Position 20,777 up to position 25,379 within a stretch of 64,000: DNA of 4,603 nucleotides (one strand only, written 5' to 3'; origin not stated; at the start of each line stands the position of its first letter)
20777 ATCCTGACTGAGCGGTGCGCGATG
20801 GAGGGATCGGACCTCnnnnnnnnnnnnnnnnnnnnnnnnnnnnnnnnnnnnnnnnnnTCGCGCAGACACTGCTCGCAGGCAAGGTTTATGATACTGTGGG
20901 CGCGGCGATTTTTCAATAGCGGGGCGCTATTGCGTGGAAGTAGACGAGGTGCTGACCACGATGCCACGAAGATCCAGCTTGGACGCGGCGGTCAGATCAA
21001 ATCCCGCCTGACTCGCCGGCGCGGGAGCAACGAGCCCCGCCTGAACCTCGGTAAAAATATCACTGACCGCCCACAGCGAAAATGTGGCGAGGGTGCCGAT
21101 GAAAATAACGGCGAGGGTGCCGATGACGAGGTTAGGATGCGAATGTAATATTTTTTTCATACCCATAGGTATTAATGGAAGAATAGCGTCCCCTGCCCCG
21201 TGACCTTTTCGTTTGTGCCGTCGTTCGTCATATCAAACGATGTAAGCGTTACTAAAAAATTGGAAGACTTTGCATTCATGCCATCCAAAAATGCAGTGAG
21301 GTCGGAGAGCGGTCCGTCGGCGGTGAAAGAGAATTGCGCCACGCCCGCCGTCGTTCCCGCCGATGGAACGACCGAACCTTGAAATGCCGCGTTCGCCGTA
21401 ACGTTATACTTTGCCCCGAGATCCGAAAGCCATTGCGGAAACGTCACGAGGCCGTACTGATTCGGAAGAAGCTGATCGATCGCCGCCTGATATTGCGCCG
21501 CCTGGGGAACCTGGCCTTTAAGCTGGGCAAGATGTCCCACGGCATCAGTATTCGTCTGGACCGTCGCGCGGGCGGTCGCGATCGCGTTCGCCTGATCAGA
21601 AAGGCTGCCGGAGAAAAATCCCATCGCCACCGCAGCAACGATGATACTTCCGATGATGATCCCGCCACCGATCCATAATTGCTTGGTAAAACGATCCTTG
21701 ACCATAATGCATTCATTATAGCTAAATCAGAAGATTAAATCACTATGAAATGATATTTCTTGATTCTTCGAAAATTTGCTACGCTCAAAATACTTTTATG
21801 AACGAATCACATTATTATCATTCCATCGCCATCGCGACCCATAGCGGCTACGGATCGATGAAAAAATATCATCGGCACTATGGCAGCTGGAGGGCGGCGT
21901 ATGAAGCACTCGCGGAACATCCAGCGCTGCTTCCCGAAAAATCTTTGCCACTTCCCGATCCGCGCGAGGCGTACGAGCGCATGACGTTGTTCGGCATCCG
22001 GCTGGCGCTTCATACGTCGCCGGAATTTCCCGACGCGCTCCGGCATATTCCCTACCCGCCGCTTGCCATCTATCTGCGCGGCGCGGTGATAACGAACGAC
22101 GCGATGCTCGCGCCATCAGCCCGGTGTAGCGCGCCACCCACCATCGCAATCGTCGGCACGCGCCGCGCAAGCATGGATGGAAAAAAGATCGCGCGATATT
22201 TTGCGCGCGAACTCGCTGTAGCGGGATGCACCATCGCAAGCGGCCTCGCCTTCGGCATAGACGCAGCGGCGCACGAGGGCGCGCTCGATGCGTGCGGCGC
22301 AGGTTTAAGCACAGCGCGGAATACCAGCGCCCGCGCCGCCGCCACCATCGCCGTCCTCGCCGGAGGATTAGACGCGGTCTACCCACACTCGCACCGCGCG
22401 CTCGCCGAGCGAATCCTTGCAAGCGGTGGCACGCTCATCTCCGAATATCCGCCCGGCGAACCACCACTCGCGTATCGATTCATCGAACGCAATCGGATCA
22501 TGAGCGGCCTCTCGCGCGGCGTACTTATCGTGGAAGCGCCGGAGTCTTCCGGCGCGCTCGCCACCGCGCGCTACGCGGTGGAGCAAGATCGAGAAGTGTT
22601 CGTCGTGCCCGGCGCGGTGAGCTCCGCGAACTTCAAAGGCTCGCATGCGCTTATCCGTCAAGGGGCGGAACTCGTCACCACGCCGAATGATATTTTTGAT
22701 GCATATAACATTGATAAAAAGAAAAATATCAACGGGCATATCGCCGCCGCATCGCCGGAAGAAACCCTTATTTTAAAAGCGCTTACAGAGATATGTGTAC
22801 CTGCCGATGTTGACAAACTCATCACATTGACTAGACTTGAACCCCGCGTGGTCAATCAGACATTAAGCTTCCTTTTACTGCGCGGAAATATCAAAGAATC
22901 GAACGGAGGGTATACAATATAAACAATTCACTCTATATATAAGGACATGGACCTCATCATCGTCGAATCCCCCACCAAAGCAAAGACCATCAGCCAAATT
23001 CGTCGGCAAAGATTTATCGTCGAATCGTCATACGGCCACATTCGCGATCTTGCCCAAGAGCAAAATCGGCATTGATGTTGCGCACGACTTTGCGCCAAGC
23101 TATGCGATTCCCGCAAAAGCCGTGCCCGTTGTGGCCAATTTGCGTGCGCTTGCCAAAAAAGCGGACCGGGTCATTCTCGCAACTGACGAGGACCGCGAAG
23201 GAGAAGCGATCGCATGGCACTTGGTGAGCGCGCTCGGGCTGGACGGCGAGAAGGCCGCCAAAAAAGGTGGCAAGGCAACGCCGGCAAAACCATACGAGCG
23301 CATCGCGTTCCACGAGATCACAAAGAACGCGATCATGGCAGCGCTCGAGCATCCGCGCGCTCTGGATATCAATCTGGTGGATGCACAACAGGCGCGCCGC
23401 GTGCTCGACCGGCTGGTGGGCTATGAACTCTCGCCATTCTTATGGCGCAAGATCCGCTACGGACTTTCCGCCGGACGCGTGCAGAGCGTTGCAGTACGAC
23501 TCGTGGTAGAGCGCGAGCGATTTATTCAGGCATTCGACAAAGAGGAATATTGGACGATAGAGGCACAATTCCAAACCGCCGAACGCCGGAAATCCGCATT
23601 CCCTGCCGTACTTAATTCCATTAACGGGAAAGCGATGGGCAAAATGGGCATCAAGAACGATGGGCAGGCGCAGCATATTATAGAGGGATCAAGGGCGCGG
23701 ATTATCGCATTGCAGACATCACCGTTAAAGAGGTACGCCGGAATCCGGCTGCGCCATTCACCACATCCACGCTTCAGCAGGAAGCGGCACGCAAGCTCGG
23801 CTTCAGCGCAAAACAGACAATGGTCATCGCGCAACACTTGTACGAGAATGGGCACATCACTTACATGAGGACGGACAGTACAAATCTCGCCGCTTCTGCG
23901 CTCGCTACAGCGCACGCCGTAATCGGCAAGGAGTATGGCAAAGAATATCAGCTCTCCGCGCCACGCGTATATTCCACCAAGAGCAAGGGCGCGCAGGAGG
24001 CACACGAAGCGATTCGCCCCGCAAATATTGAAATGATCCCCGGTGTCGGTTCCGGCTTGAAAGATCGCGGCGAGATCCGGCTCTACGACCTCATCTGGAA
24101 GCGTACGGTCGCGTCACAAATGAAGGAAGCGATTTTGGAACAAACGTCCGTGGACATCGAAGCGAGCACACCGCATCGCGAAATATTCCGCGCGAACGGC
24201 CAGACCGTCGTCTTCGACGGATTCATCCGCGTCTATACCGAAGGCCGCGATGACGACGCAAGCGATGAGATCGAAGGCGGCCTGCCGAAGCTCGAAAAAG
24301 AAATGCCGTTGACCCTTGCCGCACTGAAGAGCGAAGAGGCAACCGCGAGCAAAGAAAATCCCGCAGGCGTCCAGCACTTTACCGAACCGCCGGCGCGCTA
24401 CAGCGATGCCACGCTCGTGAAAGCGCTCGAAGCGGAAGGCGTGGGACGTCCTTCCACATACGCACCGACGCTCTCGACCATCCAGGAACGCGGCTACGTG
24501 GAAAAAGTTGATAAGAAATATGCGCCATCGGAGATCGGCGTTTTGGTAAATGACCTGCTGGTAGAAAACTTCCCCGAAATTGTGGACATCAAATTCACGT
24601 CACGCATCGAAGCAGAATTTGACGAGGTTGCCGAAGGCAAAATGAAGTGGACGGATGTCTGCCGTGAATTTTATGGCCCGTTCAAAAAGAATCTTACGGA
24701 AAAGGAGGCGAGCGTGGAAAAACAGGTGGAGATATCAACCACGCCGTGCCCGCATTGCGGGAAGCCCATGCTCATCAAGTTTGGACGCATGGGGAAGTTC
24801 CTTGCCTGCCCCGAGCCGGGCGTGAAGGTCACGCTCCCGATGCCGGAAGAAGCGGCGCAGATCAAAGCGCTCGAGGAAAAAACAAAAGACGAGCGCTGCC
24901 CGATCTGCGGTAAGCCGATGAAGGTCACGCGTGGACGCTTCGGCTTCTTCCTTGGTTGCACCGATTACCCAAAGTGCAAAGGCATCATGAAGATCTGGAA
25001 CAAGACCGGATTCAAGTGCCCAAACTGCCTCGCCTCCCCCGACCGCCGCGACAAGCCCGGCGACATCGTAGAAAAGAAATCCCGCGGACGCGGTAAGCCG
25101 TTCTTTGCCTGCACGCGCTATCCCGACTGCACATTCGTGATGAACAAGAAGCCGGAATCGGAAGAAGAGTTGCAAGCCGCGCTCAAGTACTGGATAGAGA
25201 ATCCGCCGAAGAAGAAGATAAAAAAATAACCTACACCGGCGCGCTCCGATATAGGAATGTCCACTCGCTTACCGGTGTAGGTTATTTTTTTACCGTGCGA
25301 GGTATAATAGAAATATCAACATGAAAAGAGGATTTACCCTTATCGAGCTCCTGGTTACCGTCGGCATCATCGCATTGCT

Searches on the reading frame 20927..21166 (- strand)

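Call 4: search_protein_families(library=pfam, max_evalue=0.01, proteins=[window:20927-21166:-])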
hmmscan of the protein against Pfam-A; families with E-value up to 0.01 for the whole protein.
window:20927-21166:- (79 aa): 0 families

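Call 59: search_protein_families(library=pfam, max_evalue=10, proteins=[window:20927-21166:-])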
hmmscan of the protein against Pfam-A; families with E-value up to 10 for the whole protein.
window:20927-21166:- (79 aa): 1 family
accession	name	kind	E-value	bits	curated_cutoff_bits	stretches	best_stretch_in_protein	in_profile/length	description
PF02402.22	Lysis_col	-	0.34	11.2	27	1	20-53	8-42/49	Lysis protein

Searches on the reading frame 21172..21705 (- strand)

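Call 4: search_protein_families(library=pfam, max_evalue=0.01, proteins=[window:21172-21705:-])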
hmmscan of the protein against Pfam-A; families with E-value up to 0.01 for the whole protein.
window:21172-21705:- (177 aa): 0 families

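Call 59: search_protein_families(library=pfam, max_evalue=10, proteins=[window:21172-21705:-])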
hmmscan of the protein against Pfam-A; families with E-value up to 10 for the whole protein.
window:21172-21705:- (177 aa): 3 families
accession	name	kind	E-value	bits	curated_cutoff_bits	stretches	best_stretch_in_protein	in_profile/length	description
PF17247.7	DUF5316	-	0.019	15.2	28.7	1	9-44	5-40/74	Family of unknown function (DUF5316)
PF06754.17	PhnG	-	0.074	13.6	32.4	1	44-83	62-100/142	Phosphonate metabolism protein PhnG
PF10694.14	DUF2500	-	0.088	13.7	33.5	0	16-55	6-45/102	Protein of unknown function (DUF2500)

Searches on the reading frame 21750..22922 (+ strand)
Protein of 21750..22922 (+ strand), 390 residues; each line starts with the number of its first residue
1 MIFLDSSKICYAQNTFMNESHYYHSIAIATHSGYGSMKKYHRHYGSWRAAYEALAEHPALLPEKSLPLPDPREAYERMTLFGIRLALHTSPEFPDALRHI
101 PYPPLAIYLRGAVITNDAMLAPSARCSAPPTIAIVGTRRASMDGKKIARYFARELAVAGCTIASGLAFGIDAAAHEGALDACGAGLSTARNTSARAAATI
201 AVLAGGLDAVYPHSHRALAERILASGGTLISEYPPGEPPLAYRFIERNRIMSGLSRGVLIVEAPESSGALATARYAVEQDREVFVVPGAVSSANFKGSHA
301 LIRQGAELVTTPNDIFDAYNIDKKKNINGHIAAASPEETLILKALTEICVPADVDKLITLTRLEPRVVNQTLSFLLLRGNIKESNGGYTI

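Call 4: search_protein_families(library=pfam, max_evalue=0.01, proteins=[window:21750-22922:+])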
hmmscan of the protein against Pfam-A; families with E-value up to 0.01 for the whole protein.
window:21750-22922:+ (390 aa): 3 families
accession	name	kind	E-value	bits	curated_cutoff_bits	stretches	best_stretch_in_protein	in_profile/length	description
PF02481.21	DNA_processg_A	-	4.4e-66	222.5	29.6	1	81-310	5-211/212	DNA recombination-mediator protein A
PF17782.7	DprA_WH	-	0.00084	19.8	22.9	1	332-387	8-61/61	DprA winged helix domain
PF18306.6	LDcluster4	-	0.0048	17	26.3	0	131-204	3-80/151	SLOG cluster4 family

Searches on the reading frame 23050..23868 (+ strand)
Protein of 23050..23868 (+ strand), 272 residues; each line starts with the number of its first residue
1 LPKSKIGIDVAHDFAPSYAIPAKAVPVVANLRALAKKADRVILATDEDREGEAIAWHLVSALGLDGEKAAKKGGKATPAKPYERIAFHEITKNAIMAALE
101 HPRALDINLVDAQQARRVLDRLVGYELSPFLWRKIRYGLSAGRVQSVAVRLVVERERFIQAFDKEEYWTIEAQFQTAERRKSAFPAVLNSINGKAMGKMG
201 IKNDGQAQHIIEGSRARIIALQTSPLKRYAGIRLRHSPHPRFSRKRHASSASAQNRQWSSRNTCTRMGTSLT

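Call 7: search_protein_families(library=pfam, max_evalue=0.001, proteins=[window:23050-23868:+])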
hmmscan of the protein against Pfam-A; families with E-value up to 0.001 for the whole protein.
window:23050-23868:+ (272 aa): 2 families
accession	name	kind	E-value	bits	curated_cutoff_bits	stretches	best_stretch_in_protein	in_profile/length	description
PF01131.25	Topoisom_bac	-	9.3e-27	94.5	35.1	1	105-218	2-110/411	DNA topoisomerase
PF01751.28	Toprim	-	1.8e-10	41.3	23.1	1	27-70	45-85/96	Toprim domain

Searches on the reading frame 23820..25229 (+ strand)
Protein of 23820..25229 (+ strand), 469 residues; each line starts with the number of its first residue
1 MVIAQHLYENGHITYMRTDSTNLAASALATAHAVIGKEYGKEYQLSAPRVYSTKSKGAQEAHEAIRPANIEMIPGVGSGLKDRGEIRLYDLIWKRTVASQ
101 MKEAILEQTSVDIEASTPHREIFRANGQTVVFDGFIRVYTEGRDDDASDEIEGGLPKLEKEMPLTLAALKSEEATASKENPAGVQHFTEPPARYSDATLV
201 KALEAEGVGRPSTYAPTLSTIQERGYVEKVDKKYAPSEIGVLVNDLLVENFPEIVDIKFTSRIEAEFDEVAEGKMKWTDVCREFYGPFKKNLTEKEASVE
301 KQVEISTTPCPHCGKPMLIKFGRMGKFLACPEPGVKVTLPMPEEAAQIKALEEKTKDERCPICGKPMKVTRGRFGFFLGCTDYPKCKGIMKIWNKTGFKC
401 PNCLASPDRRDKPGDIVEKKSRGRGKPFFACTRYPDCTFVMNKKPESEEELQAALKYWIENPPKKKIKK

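Call 7: search_protein_families(library=pfam, max_evalue=0.001, proteins=[window:23820-25229:+])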
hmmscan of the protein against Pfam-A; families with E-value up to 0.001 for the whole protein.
window:23820-25229:+ (469 aa): 2 families
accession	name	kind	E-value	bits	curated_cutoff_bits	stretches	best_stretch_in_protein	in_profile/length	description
PF01131.25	Topoisom_bac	-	4.3e-70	237.2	35.1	1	1-281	147-410/411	DNA topoisomerase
PF01396.24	Zn_ribbon_Top1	-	3e-21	75.3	32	2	358-391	2-35/39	Topoisomerase DNA binding C4 zinc finger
